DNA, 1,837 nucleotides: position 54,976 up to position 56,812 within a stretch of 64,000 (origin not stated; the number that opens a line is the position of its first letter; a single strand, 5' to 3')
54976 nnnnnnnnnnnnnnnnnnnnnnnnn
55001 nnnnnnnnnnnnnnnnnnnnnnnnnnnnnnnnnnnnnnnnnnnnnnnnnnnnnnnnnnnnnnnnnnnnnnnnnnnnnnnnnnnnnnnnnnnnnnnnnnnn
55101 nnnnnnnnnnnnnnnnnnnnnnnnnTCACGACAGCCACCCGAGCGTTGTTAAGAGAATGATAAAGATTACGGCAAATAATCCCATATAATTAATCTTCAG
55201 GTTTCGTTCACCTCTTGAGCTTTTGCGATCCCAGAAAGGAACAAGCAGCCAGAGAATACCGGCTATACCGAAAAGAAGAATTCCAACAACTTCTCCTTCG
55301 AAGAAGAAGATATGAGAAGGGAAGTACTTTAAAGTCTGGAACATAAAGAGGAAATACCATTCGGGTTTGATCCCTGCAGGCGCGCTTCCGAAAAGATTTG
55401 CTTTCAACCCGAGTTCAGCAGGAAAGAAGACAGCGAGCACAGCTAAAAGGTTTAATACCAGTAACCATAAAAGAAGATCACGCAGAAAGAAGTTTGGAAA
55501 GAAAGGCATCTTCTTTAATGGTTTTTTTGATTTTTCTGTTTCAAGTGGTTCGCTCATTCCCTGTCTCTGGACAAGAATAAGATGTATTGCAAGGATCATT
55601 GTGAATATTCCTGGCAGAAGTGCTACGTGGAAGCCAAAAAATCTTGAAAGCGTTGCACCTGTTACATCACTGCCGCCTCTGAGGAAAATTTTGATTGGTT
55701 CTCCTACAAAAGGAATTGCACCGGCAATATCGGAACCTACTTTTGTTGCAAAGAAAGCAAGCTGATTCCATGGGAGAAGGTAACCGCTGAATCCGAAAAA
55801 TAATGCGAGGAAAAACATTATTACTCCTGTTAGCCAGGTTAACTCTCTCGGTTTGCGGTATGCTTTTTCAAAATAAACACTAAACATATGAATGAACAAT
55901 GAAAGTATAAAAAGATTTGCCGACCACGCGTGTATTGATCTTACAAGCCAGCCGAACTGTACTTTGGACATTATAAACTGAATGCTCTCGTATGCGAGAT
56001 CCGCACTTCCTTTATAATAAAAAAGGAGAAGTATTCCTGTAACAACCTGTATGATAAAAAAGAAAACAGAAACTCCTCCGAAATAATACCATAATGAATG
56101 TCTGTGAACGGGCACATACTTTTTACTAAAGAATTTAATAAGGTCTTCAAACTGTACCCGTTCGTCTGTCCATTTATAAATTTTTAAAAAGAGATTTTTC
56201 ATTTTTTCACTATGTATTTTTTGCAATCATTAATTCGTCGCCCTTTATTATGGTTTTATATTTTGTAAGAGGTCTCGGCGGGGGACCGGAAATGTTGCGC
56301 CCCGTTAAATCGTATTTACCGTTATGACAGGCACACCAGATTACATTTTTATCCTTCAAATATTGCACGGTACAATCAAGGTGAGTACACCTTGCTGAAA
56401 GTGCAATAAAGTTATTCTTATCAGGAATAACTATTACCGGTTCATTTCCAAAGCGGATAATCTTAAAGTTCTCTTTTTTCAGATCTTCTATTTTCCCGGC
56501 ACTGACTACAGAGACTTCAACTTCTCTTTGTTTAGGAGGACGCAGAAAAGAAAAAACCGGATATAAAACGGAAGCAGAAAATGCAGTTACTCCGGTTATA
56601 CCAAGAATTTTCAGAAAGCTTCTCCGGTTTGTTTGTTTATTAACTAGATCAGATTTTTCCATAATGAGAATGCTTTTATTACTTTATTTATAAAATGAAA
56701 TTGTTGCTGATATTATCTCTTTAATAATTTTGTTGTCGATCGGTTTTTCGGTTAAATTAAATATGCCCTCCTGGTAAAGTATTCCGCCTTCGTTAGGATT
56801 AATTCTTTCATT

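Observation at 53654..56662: Rieske / b6-type cytochrome b complex whose c subunit is a membrane-anchored 11-haem cytochrome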

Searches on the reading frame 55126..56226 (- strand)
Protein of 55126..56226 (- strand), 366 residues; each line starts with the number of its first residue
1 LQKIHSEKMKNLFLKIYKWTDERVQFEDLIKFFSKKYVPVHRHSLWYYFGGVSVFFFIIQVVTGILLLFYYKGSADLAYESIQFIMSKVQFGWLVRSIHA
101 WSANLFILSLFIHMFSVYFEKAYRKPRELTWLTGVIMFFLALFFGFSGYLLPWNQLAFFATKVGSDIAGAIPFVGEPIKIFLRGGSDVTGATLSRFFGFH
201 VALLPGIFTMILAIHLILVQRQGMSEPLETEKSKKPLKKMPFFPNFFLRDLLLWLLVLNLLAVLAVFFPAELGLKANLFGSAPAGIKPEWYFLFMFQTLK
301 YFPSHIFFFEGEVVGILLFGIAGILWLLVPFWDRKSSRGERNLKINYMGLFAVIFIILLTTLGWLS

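Call 4: search_protein_families(library=pfam, proteins=[window:55126-56226:-], max_evalue=0.01)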
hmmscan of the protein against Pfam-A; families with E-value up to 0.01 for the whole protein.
window:55126-56226:- (366 aa): 4 families
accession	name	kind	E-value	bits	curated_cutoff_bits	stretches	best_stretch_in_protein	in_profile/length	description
PF00033.24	Cytochrome_B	-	1.5e-52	178.6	27.2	1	37-223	5-189/189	Cytochrome b/b6/petB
PF13631.11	Cytochrom_B_N_2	-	3.8e-46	157.6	27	1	105-272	2-166/169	Cytochrome b(N-terminal)/b6/petB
PF00032.22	Cytochrom_B_C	-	5.2e-11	43.1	20.7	1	281-365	6-81/102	Cytochrome b(C-terminal)/b6/petD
PF14358.11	DUF4405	-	0.0012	19.7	26.7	1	54-115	7-63/66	Domain of unknown function (DUF4405)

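Call 5: search_protein_families(library=ncbifam, proteins=[window:55126-56226:-], max_evalue=0.001)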
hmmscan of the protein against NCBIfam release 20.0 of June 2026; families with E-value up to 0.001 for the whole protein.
window:55126-56226:- (366 aa): 5 families
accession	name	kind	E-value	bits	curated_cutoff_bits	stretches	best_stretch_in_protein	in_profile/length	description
NF002990.0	PRK03735.1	subfamily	3.7e-72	242.7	325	1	15-228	4-223/223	cytochrome b6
NF040969.1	cytb_ExtP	equivalog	7.4e-64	215.4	290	1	28-226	4-204/205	selenite/tellurite reduction operon b-type cytochrome ExtP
NF050120.1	bc1_QcrB_actin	exception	2e-43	149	500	1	19-335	1-340/458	cytochrome bc1 complex cytochrome b subunit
NF041076.1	cyt_b_SoxC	equivalog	3.2e-33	115.4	740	1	17-360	2-356/542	proton pump complex cytochrome B SoxC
TIGR01156.1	cytb6_f_IV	equivalog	2.2e-05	24.4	127.05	1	255-332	45-114/160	cytochrome b6-f complex subunit IV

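Call 32: search_solved_structures(query=window:55126-56226:-, max_evalue=1e-10)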
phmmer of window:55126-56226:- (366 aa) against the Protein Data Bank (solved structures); distinct sequences matched with E-value up to 1e-10: 53.
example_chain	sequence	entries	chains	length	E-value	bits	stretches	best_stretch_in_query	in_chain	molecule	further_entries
1vf5_A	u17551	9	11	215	5.3e-60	206.8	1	15-228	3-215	CYTOCHROME B6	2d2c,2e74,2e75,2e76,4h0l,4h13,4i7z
6rqf_I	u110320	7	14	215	7.5e-60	206.3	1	15-228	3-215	Cytochrome b6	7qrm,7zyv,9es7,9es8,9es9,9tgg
2zt9_A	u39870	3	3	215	7.7e-60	206.3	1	15-228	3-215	Cytochrome b6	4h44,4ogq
7r0w_I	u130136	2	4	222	3.2e-58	201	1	15-228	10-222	Cytochrome b6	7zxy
1q90_B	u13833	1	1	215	8.5e-58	199.6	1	15-228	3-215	Cytochrome b6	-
29ye_B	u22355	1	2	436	1.1e-51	179.5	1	16-363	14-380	Cytochrome b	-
1zrt_C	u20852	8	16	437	1.1e-51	179.5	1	16-363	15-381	Cytochrome b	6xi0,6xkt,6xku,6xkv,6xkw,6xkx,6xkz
29xz_B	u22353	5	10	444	1.2e-51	179.4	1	16-363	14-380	Cytochrome b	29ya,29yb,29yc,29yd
6kls_B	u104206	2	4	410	2.2e-50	175.2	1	12-363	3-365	cytochrome b subunit | Cytochrome b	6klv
2qjp_A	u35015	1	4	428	3.1e-49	171.4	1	17-358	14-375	Cytochrome b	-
6nin_A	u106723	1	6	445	3.9e-49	171.1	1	17-358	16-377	Cytochrome b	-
5kkz_A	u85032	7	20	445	4.2e-49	171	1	17-358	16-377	Cytochrome b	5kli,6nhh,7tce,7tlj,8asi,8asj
2qjk_A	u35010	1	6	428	6.5e-49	170.3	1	17-358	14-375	Cytochrome b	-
8bel_C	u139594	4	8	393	7.6e-49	170.1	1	42-365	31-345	Cytochrome b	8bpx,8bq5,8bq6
2fyn_A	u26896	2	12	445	8.7e-49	169.9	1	17-358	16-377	Cytochrome b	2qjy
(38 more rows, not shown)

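Call 34: search_solved_structures(query=window:55126-56226:-, max_evalue=1e-59, show_alignments=1)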
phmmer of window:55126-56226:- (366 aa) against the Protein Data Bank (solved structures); distinct sequences matched with E-value up to 1e-59: 3.
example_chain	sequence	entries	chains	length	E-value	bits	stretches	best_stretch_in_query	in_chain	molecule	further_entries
1vf5_A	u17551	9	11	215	5.3e-60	206.8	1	15-228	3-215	CYTOCHROME B6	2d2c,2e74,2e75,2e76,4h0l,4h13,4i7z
6rqf_I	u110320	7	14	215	7.5e-60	206.3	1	15-228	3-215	Cytochrome b6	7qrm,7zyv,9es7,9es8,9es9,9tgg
2zt9_A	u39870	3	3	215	7.7e-60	206.3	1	15-228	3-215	Cytochrome b6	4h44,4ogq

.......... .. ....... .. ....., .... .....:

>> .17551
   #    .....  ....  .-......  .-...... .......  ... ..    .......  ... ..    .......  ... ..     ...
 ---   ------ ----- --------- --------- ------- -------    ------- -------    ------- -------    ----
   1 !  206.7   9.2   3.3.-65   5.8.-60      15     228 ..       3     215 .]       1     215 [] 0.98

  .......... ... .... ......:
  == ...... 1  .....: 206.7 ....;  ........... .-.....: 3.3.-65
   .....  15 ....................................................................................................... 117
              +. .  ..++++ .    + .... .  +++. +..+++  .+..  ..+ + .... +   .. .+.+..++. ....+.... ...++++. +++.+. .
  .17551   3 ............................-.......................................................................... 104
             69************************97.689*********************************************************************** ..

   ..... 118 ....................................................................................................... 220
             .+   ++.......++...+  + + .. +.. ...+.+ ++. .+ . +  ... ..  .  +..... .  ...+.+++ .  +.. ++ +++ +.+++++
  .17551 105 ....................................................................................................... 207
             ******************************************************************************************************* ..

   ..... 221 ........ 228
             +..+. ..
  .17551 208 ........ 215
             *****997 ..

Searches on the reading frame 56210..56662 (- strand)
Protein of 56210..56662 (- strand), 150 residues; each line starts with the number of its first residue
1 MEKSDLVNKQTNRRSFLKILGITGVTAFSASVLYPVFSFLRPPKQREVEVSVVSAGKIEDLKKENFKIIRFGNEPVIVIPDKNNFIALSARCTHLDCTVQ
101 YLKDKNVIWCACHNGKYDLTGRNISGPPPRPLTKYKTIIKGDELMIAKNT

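Call 4: search_protein_families(library=pfam, proteins=[window:56210-56662:-], max_evalue=0.01)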
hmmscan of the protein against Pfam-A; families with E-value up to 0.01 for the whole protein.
window:56210-56662:- (150 aa): 2 families
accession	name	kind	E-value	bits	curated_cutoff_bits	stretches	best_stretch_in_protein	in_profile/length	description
PF00355.32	Rieske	-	4.9e-14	52.4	20.3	1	53-135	3-87/88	Rieske [2Fe-2S] domain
PF25471.1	TM_PetC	-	0.0045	17.2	37.1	1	12-46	8-42/48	Iron-sulfur subunit PetC transmembrane anchor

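Call 5: search_protein_families(library=ncbifam, proteins=[window:56210-56662:-], max_evalue=0.001)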
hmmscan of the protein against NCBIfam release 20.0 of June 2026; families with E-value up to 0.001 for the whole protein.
window:56210-56662:- (150 aa): 10 families
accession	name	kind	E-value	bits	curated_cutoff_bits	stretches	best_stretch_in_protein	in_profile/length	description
NF010001.0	PRK13474.1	subfamily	7.9e-19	67.7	154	1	9-148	10-163/178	cytochrome b6-f complex iron-sulfur subunit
NF045928.1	Cytb6fFeSPetC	equivalog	1.9e-18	66.4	250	1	8-146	9-163/179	cytochrome b6-f complex iron-sulfur subunit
TIGR01416.1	Rieske_proteo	equivalog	5e-15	55.9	97.4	1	82-142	106-170/176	ubiquinol-cytochrome c reductase iron-sulfur subunit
NF050121.1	bc1_QcrA_actin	exception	1.3e-07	31.5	275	1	83-148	238-306/319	cytochrome bc1 complex Rieske iron-sulfur subunit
NF041174.1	SDX_Thmprot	equivalog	4.6e-07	30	170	1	61-128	11-80/109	sulredoxin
NF042948.2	3PPDioc_HcaC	equivalog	8.9e-07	29.1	150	1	53-146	4-100/105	3-phenylpropionate/cinnamic acid dioxygenase ferredoxin subunit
NF007422.0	PRK09965.1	equivalog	1.2e-06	28.5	113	1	55-147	6-99/106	bifunctional 3-phenylpropionate/cinnamic acid dioxygenase ferredoxin subunit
TIGR02694.1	arsenite_ox_S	equivalog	3e-05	23.9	95.65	1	69-124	35-92/129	arsenate reductase (azurin) small subunit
NF041683.1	ant_diox_AndAb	equivalog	0.00012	22.2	150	1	55-146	5-98/100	anthranilate 1,2-dioxygenase ferredoxin subunit AndAb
TIGR03171.1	soxL2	equivalog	0.00095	18.2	582.1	0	82-102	175-195/321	Rieske iron-sulfur protein SoxL2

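Call 33: search_solved_structures(query=window:56210-56662:-, max_evalue=0.00001)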
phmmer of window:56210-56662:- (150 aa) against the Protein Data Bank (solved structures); distinct sequences matched with E-value up to 0.00001: 17.
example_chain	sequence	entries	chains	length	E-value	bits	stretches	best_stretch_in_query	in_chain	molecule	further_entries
8hn2_A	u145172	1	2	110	1.1e-16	64.1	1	51-146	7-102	Cytochrome b6-f complex iron-sulfur subunit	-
9rk4_A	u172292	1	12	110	7.8e-16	61.3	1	73-141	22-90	Similar to the Rieske Protein II of bc1 complex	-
1vf5_D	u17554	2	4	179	3.2e-13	52.9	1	11-146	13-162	RIESKE IRON-SULFUR PROTEIN | Cytochrome b6-f complex iron-sulfur subunit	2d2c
2zt9_D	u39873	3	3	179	8.5e-13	51.5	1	11-146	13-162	Cytochrome b6-f complex iron-sulfur subunit 1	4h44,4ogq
2e74_D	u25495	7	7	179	8.8e-13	51.4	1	11-146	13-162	Cytochrome b6-f complex iron-sulfur subunit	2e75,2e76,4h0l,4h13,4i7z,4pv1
7zxy_D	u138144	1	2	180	1.7e-12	50.5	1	12-146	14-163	Cytochrome b6-f complex iron-sulfur subunit 2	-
7r0w_D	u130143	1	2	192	2.2e-12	50.2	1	12-146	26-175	Rieske domain, PetC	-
9rk3_A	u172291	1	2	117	1.1e-11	47.9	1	78-145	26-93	Similar to Rieske 2Fe-2S iron sulfur protein (Cytochrome b6-F complex)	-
5cxm_A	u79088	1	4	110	1.3e-10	44.4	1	52-146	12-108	Cytochrome b6/f complex iron-sulfur subunit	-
3fou_A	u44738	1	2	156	1.7e-10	44.1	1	68-140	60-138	Quinol-cytochrome c reductase, Rieske iron-sulfur subunit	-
1nyk_A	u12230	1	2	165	1.9e-10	43.9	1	75-140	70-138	Rieske iron-sulfur protein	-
3azc_A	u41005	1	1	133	3.6e-10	43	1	75-145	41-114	Cytochrome b6-f complex iron-sulfur subunit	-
1q90_C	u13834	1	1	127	3.5e-07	33.3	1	85-133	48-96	Cytochrome B6-F complex iron-sulfur subunit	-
6rqf_L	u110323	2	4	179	3.9e-07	33.1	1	80-133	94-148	Cytochrome b6-f complex iron-sulfur subunit, chloroplastic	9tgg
1rfs_A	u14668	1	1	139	6e-07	32.5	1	80-133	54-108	RIESKE PROTEIN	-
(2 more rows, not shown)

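Call 56: find_encoding_contigs(protein=window:56210-56662:-, flank=10000, max_places=4)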
Protein window:56210-56662:- (150 aa): no gene with exactly this product is on record in the collection.
